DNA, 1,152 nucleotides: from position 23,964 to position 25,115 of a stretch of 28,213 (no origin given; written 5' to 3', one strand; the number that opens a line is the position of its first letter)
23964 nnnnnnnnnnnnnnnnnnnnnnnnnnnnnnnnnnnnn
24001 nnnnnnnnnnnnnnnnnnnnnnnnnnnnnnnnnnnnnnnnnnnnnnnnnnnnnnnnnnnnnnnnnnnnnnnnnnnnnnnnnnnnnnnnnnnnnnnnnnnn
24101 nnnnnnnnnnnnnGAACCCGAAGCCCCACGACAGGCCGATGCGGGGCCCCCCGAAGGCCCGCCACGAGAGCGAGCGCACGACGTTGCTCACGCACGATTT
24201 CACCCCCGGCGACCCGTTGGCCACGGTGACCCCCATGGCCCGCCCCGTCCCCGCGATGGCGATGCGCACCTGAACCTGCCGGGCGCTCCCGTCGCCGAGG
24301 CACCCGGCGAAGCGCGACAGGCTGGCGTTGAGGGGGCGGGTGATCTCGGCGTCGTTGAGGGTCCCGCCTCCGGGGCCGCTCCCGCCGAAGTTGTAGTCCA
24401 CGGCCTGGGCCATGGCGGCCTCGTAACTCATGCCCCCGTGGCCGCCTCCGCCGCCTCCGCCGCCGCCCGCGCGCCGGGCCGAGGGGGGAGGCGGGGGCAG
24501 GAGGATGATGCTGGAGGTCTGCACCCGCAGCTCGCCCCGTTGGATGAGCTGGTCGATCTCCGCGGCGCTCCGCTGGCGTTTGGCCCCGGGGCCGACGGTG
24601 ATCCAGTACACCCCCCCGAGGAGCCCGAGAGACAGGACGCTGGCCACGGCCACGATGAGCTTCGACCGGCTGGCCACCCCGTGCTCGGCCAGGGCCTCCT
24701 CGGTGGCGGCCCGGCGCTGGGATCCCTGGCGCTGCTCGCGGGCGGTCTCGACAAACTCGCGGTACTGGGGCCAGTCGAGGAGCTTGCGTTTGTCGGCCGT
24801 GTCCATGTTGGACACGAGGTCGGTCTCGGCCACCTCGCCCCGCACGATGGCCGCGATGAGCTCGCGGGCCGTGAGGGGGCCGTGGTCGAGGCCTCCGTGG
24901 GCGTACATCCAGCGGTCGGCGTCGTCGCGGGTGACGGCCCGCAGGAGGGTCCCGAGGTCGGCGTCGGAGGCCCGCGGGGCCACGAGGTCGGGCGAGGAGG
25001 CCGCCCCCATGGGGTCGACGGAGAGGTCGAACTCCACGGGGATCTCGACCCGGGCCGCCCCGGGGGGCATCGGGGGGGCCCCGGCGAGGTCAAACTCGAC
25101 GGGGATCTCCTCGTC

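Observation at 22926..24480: Paralogous two-Cys ~65-aa domain shared by the pseudokinase periplasmic tail and the small secreted protein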

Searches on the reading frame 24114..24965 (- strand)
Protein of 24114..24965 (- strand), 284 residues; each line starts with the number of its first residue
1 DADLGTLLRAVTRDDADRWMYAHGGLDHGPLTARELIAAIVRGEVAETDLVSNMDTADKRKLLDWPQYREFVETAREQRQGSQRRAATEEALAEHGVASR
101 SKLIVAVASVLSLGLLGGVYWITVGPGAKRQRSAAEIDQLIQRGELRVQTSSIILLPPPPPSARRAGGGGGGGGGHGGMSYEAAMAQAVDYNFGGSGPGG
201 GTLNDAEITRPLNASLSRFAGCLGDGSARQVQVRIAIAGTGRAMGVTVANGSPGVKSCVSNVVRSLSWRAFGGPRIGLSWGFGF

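Call 13: find_homologous_proteins(query=window:24114-24965:-, max_evalue=0.001)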
Query seq(284 aa) (284 aa): 10 proteins with E <= 0.001 among 6549 candidates.
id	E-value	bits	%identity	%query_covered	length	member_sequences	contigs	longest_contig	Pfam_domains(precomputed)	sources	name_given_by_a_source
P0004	3.1e-125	436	71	100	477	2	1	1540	-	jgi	jgi:hypothetical protein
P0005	5.8e-123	428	69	100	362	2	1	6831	-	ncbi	-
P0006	1.3e-120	420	69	100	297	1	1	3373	-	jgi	-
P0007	2.5e-114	400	68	100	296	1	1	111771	-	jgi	jgi:hypothetical protein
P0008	7.4e-95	336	71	81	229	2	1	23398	-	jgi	jgi:hypothetical protein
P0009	1.0e-92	329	54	100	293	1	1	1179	-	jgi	jgi:transposase-like protein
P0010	2.1e-86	308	52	100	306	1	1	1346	-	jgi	jgi:hypothetical protein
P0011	7.7e-85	303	51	99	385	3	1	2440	-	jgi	jgi:hypothetical protein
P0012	4.8e-31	127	28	99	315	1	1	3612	-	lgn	-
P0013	2.6e-4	39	88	9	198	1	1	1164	-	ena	-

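Call 23: find_encoding_contigs(protein=P0007, flank=10000, max_places=4)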
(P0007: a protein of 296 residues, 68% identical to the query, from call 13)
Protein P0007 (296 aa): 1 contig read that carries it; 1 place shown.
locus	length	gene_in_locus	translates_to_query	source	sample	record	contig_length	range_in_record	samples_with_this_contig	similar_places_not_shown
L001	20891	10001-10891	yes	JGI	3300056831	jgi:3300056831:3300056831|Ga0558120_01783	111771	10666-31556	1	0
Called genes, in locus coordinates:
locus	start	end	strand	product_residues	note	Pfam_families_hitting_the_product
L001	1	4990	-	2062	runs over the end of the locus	PF20473:MmeI_Mtase (weak), PF07669:Eco57I, PF13175:AAA_15 (weak), PF13304:AAA_21, PF13175:AAA_15, PF12476:DUF3696 (weak)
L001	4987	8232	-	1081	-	PF00176:SNF2-rel_dom, PF04851:ResIII (weak), PF00271:Helicase_C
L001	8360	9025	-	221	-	-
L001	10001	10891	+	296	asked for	-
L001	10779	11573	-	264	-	-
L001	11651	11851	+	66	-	-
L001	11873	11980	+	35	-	-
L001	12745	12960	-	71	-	-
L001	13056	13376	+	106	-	-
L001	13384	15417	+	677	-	-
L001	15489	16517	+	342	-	PF01628:HrcA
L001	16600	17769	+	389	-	PF02771:Acyl-CoA_dh_N, PF02770:Acyl-CoA_dh_M, PF00441:Acyl-CoA_dh_1, PF08028:Acyl-CoA_dh_2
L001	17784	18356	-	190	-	PF06175:MiaE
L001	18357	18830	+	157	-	-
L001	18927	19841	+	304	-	PF03479:PCC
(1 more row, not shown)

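Call 24: find_encoding_contigs(protein=P0008, flank=10000, max_places=3)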
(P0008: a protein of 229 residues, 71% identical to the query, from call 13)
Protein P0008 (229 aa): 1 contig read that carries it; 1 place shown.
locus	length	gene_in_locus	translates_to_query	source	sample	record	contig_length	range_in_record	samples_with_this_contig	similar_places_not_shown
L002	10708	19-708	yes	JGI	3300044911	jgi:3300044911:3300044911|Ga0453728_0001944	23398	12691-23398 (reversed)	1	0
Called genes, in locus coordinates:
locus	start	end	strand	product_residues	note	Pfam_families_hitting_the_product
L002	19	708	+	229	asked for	-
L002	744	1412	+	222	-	PF01514:YscJ_FliF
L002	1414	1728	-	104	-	-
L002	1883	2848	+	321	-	PF12784:PDDEXK_2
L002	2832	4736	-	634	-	PF00575:S1 (faint), PF08206:OB_RNB (weak), PF00773:RNB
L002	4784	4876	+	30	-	-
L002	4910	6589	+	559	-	-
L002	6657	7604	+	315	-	PF12784:PDDEXK_2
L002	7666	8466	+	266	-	-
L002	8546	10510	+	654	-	-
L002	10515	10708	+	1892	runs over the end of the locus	PF12458:DUF3686, PF25472:DUF7902, PF00004:AAA (weak)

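Call 25: find_encoding_contigs(protein=P0005, flank=10000, max_places=3)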
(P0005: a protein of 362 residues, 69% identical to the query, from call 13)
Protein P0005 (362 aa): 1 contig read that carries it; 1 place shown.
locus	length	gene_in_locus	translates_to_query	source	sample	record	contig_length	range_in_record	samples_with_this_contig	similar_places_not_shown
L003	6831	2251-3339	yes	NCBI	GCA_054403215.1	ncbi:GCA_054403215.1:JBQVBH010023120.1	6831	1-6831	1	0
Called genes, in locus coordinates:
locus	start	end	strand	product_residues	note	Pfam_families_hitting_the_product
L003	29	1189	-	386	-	PF09937:DUF2169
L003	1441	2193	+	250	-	PF00069:Pkinase (weak), PF07714:PK_Tyr_Ser-Thr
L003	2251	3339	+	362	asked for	-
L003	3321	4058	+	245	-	PF01514:YscJ_FliF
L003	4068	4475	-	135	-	-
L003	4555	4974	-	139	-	PF00334:NDK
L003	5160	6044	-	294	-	PF02629:CoA_binding, PF00549:Ligase_CoA, PF13607:Succ_CoA_lig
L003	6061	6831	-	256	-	?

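Call 26: find_encoding_contigs(protein=P0012, flank=10000, max_places=3)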
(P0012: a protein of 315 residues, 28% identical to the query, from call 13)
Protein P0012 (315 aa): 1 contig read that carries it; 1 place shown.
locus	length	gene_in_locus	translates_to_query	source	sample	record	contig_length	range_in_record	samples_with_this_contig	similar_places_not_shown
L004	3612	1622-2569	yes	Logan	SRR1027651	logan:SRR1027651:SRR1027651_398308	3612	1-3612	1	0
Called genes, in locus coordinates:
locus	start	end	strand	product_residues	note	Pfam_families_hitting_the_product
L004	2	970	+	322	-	?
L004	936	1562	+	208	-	-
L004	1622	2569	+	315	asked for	-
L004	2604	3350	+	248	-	PF01514:YscJ_FliF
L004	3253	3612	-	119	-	?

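Call 38: find_related_loci(query=A3, collection=genome_contigs, flank=6000)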
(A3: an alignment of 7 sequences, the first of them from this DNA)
Query A3 (284 aa) in genome_contigs; peptide patterns used: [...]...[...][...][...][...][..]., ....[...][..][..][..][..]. (x = any residue, [..] = any of these).
120 stretches matched a pattern; 107 encode a relative of the query (tblastn E <= 1e-3); the best 80 are kept; 80 distinct loci.
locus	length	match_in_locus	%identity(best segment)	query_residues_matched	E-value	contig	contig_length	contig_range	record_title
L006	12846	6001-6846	77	1-284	6e-127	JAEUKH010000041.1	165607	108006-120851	MAG: Myxococcales bacterium isolate new MAG-90 k141_1315995, whole genome shotgun sequence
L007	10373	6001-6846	68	1-284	6e-119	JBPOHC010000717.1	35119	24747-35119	MAG: Myxococcota bacterium isolate MAG_1 c_000000106916, whole genome shotgun sequence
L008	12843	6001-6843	68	1-284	4e-118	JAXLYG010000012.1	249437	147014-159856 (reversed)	MAG: Polyangiales bacterium isolate STL-MYX7 C1.48.fa-12, whole genome shotgun sequence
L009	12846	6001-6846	69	1-283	7e-118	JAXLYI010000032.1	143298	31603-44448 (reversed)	MAG: Polyangiales bacterium isolate STL-MYX9 C4.55.fa-32, whole genome shotgun sequence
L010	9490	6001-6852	72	1-284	1e-114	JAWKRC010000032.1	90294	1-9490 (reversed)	MAG: Polyangiales bacterium isolate ABC2.122 ABC2.122.fa-32, whole genome shotgun sequence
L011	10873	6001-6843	69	1-280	6e-113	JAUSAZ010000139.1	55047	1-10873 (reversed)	MAG: Myxococcales bacterium isolate E6_metabat.bin.30 E6_k141_458343, whole genome shotgun sequence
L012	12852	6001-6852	68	1-284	1e-112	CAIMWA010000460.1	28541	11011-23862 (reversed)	MAG: uncultured delta proteobacterium isolate VK_bin-2715 genome assembly, contig: bin-2715:460/685, whole genome shotgu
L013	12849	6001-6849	66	1-284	1e-111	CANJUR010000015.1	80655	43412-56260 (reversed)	MAG: Deltaproteobacteria bacterium isolate RH-26jul17-416 genome assembly, contig: RH-26jul17-C713, whole genome shotgun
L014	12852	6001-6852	72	1-284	7e-111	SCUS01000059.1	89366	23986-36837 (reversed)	MAG: Myxococcaceae bacterium isolate GW715_bin.15 GW715_bin.15-36912, whole genome shotgun sequence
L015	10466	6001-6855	70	1-284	7e-111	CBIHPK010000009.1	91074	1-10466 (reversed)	MAG TPA_asm: uncultured Myxococcaceae bacterium isolate SRR18156209_binner13_Refined_17 genome assembly, contig: ERZ2733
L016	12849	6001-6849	71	1-284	5e-110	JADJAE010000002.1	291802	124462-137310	MAG: Deltaproteobacteria bacterium isolate AalW_18-Q3-R10-53_BATAC.29 tig00011298-10-2915340, whole genome shotgun seque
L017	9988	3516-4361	67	1-284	1e-109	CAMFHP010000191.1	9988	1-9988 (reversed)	MAG: uncultured Myxococcaceae bacterium isolate SRR9109402_bin.20_metaWRAP_v1.3_MAG genome assembly, contig: ERZ12289980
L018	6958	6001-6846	65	2-284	1e-107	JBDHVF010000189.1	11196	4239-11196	MAG: Polyangiales bacterium isolate AS-MESO-3CA.253 NODE_25185_length_11196_cov_3.575771, whole genome shotgun sequence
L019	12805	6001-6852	68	1-284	5e-106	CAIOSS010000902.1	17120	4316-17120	MAG: uncultured delta proteobacterium isolate Loclat_bin-08890 genome assembly, contig: bin-08890:0902/1467, whole genom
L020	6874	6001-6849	66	1-284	1e-105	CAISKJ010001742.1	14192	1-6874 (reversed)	MAG: uncultured delta proteobacterium isolate KT_bin-2017 genome assembly, contig: bin-2017:1742/1849, whole genome shot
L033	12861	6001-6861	38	3-282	1e-48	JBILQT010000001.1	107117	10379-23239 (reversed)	MAG: Sandaracinaceae bacterium isolate ME2018-06-07_3300034013_group8_bin51 Rohwer_bin1494_scaffold_65_c1, whole genome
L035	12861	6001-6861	33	1-282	2e-46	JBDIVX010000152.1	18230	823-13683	MAG: Polyangiales bacterium isolate Bin_29 NODE_1154_length_18230_cov_6.691488, whole genome shotgun sequence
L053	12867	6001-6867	33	1-283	3e-41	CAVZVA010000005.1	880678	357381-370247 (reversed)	MAG: uncultured delta proteobacterium isolate MFD02416.bin.1.77 genome assembly, contig: contig_46381, whole genome shot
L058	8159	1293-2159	29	1-283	7e-40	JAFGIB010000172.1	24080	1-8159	MAG: Deltaproteobacteria bacterium isolate Zod_Metabat.169 k87_5719124, whole genome shotgun sequence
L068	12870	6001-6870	34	1-282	2e-40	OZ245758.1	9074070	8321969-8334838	MAG: Polyangiales bacterium isolate 1b4c1a86-0460-4abd-8bdf-cdfbe91d77c6 genome assembly, chromosome: 1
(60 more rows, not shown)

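Call 54: search_protein_families(library=pfam, alignment_id=A3, max_evalue=0.1)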
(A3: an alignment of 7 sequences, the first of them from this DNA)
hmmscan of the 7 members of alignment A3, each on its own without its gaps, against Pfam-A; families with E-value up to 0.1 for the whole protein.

A. member 1, seq(284 aa): 1 family
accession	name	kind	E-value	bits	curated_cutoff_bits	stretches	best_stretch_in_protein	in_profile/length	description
PF14237.11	GYF_2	-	0.001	19.2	25.8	1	19-55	1-37/50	GYF domain 2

B. families by the number of members that match (of 7 scanned): 2 families
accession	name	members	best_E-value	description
PF14237.11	GYF_2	3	0.001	GYF domain 2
PF09290.16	AcetDehyd-dimer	1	0.019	Prokaryotic acetaldehyde dehydrogenase, dimerisation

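Call 55: search_solved_structures(query=A3, max_evalue=10, show_alignments=2)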
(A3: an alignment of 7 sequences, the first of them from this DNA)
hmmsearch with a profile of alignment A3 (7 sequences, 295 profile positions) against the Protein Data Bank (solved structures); distinct sequences matched with E-value up to 10: 11.
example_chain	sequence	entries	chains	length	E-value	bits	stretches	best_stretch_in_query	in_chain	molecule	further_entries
7nmi_B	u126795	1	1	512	0.011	18.3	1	147-234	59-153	S100P-ANXA2 chimera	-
7n6g_4T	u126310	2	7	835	0.035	16.7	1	135-188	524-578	FAP101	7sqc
6tb4_J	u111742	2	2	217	0.042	16.4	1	130-192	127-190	Transcription initiation factor TFIID subunit 10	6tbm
6wuh_C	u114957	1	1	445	0.31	13.6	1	152-189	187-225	Tom37 domain-containing protein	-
8x6x_A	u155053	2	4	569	0.48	13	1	113-186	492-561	Uncharacterized MFS-type transporter EfpA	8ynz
8f2u_E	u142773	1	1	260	0.68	12.5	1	146-186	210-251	COMM domain-containing protein 5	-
6so5_C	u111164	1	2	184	0.81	12.2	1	68-132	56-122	Tail-anchored protein insertion receptor WRB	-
8cr2_C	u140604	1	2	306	1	11.9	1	68-130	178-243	Guided entry of tail-anchored proteins factor CAMLG,Guided entry of tail-anchored proteins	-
5ij8_A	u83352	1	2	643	1.4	11.5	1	155-193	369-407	Enhancer of Zeste Homolog 2 (EZH2),Histone-lysine N-methyltransferase EZH2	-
4w2r_A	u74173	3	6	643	1.4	11.5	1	155-193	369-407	Enhancer of zeste 2 polycomb repressive complex 2 subunit | Enhancer of Zeste Homolog 2 (EZH2),Histone-lysine N-methyltransferase EZH2 | Enhancer of zeste 2 pol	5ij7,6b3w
8cr1_C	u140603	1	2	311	2.3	10.7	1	68-130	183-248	Guided entry of tail-anchored proteins factor CAMLG,Guided entry of tail-anchored proteins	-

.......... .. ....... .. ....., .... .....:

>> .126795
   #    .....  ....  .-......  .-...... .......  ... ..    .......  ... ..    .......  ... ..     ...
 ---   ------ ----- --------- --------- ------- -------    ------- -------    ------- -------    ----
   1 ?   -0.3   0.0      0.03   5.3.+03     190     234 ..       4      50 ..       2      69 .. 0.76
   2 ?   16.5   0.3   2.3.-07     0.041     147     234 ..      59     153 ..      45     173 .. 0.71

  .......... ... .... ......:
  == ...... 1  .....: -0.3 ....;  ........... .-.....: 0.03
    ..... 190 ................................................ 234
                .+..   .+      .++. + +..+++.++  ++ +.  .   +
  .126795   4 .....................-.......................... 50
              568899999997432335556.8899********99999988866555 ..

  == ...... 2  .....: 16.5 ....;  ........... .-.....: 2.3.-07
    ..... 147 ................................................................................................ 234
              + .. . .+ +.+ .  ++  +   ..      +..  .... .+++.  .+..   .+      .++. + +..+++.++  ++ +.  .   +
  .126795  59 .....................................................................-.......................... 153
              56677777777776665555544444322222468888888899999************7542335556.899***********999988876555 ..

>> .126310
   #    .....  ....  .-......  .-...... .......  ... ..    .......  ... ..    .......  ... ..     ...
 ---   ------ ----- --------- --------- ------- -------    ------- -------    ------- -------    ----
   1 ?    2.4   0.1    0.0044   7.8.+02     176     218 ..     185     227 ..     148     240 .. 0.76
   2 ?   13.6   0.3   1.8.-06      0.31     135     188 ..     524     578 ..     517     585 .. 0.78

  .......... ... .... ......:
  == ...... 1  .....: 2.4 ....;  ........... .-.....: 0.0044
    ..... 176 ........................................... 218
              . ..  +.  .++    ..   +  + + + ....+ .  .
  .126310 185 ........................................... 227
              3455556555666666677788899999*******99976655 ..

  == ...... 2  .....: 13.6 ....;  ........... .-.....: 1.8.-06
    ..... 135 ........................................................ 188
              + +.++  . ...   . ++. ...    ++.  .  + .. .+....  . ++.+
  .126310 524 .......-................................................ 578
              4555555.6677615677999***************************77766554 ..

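Call 84: search_protein_families(library=pfam, proteins=[L033:4834-6870:+, L035:4816-6867:+, L053:4909-6870:+, L058:156-2162:+, L068:4936-6876:+], max_evalue=0.01)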
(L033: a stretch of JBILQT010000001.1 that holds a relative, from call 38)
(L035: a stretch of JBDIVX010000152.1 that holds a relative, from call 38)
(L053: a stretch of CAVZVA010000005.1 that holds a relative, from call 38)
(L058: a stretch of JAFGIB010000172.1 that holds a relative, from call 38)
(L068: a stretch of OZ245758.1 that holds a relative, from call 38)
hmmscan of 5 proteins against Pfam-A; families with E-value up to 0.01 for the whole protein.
L033:4834-6870:+ (679 aa): 2 families
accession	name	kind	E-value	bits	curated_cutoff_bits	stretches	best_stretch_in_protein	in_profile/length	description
PF00069.31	Pkinase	-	1.3e-12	48.2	31.7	1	64-256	12-198/263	Protein kinase domain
PF07714.23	PK_Tyr_Ser-Thr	-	9.6e-11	41.9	23.1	1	71-251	23-200/258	Protein tyrosine and serine/threonine kinase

L035:4816-6867:+ (684 aa): 2 families
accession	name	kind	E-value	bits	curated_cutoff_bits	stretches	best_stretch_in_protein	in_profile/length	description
PF00069.31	Pkinase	-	7.1e-20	71.9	31.7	1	64-289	12-252/263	Protein kinase domain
PF07714.23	PK_Tyr_Ser-Thr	-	3.6e-16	59.7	23.1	1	67-288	15-248/258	Protein tyrosine and serine/threonine kinase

L053:4909-6870:+ (654 aa): 2 families
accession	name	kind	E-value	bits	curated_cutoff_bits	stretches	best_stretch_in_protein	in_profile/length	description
PF00069.31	Pkinase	-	5e-19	69.2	31.7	1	42-232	13-198/263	Protein kinase domain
PF07714.23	PK_Tyr_Ser-Thr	-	4.1e-13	49.7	23.1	1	48-230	23-204/258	Protein tyrosine and serine/threonine kinase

L058:156-2162:+ (669 aa): 2 families
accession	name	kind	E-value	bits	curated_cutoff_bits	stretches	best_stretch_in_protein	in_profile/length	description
PF00069.31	Pkinase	-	5.4e-20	72.3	31.7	1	42-233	13-198/263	Protein kinase domain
PF07714.23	PK_Tyr_Ser-Thr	-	9.4e-17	61.6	23.1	1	49-237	24-210/258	Protein tyrosine and serine/threonine kinase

L068:4936-6876:+ (647 aa): 3 families
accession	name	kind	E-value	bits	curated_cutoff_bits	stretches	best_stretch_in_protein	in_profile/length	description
PF00069.31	Pkinase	-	1.5e-16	61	31.7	1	45-267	11-226/263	Protein kinase domain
PF07714.23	PK_Tyr_Ser-Thr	-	7.6e-12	45.5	23.1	1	40-239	6-210/258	Protein tyrosine and serine/threonine kinase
PF14237.11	GYF_2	-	0.0063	16.7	25.8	0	374-423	1-50/50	GYF domain 2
